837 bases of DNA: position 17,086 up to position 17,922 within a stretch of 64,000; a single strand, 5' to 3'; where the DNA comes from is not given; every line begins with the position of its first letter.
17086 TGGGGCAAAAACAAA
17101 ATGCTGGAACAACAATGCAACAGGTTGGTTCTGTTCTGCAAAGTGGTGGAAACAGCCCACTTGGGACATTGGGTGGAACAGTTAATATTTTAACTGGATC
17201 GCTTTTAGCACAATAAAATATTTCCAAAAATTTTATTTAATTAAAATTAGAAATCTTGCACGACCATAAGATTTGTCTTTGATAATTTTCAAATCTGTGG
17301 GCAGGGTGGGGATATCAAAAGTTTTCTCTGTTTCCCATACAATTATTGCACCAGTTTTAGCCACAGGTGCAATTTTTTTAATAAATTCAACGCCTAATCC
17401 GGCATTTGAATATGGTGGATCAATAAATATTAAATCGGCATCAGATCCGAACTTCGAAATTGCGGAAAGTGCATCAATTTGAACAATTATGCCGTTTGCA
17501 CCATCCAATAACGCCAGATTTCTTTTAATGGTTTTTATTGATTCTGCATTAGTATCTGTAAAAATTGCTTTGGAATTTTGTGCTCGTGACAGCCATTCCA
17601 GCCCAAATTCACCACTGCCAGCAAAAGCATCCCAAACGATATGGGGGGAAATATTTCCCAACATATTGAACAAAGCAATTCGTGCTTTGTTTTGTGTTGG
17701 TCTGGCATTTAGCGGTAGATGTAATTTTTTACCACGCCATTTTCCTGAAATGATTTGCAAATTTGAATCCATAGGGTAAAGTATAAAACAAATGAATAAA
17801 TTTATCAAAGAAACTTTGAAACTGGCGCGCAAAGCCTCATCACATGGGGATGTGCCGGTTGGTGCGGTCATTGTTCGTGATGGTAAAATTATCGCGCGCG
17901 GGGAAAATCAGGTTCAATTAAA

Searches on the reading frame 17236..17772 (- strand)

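Call 79: search_protein_families(library=pfam, proteins=[window:17236-17772:-], max_evalue=0.01)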
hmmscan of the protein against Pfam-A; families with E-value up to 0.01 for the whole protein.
window:17236-17772:- (179 aa): 5 families
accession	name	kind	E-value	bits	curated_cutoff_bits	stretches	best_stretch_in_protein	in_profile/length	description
PF03602.21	Cons_hypoth95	-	1.7e-34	119.5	24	1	5-176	1-180/182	Conserved hypothetical protein 95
PF05175.20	MTS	-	3e-05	24.2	23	1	36-124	25-111/170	Methyltransferase small domain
PF02475.24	TRM5-TYW2_MTfase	-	0.00011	22.6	28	1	44-147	38-136/164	TRM5/TYW2 methyltransferase domain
PF02005.22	TRM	-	0.00029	20.6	27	1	44-142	51-147/376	N2,N2-dimethylguanosine tRNA methyltransferase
PF02086.21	MethyltransfD12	-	0.00058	20.1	22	0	45-84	23-60/253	D12 class N6 adenine-specific DNA methyltransferase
